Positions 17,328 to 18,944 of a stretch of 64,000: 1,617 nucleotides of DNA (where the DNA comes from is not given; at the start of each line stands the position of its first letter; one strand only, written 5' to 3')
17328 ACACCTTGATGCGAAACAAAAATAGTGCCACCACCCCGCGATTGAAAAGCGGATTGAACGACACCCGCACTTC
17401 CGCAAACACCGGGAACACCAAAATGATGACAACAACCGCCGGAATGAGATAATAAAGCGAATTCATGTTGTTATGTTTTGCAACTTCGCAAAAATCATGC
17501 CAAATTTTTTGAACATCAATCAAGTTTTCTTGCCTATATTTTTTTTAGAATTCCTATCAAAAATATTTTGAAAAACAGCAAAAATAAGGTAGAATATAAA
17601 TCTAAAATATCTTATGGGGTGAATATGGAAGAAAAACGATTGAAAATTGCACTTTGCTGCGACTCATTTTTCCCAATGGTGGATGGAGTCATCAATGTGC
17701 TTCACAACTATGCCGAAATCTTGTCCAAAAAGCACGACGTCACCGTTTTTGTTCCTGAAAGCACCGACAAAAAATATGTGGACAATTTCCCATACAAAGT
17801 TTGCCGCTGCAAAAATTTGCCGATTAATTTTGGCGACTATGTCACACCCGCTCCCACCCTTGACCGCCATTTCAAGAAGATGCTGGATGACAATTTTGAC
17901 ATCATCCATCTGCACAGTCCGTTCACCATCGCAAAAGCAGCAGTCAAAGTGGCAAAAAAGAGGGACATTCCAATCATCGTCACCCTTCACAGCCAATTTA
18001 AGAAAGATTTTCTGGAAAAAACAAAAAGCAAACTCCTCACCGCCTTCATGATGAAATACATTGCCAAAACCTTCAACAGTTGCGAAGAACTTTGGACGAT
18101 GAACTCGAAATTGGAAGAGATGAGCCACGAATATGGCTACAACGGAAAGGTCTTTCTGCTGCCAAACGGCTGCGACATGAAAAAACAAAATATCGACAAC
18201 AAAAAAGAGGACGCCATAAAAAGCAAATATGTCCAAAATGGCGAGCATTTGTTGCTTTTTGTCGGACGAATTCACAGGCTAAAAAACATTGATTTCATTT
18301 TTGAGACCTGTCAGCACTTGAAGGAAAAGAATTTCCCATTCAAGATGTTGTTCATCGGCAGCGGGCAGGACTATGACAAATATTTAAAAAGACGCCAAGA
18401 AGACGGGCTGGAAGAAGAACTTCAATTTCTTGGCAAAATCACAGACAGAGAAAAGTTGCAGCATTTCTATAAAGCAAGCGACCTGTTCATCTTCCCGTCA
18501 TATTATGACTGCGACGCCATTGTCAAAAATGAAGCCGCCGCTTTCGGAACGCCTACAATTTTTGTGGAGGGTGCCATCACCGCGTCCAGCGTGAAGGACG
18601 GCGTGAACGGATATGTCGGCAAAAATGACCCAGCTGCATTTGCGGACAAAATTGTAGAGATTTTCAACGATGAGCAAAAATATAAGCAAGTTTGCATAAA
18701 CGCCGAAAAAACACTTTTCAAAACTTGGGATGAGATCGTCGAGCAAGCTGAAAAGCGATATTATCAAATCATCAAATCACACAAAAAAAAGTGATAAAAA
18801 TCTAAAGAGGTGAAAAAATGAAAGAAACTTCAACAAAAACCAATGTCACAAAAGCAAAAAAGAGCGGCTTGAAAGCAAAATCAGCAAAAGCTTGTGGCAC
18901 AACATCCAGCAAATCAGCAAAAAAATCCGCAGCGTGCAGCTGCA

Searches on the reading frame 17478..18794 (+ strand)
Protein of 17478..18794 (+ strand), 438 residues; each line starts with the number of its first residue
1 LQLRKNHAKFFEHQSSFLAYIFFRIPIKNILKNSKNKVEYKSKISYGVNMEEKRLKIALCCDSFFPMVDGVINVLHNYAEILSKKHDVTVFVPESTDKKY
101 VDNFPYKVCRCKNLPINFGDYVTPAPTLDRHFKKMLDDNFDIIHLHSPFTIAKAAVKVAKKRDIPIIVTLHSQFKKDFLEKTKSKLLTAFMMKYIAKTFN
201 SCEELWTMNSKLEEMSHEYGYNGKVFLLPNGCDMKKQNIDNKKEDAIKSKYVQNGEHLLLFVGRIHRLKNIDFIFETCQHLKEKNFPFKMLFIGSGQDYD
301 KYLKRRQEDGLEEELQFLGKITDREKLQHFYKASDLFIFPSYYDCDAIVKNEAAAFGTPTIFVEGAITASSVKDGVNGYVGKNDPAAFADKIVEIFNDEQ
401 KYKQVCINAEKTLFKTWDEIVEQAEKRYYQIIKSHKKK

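Call 64: search_protein_families(library=pfam, proteins=[window:17478-18794:+], max_evalue=0.0001)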
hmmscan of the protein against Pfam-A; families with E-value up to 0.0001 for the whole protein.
window:17478-18794:+ (438 aa): 5 families
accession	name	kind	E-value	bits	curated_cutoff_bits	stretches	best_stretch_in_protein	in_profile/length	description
PF00534.26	Glycos_transf_1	-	1.4e-29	103.3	26.4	1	246-411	5-171/172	Glycosyl transferases group 1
PF13692.12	Glyco_trans_1_4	-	1.3e-24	87.5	27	1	257-398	2-142/142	Glycosyl transferases group 1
PF13439.12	Glyco_transf_4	-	1.3e-21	77.8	28.5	1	69-235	2-169/170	Glycosyltransferase Family 4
PF13579.12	Glyco_trans_4_4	-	3.1e-08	34.5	29.7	1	70-231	2-158/158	Glycosyl transferase 4-like domain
PF20706.3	GT4-conflict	-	9.2e-05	22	26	0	248-362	193-310/385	Family 4 Glycosyltransferase in conflict systems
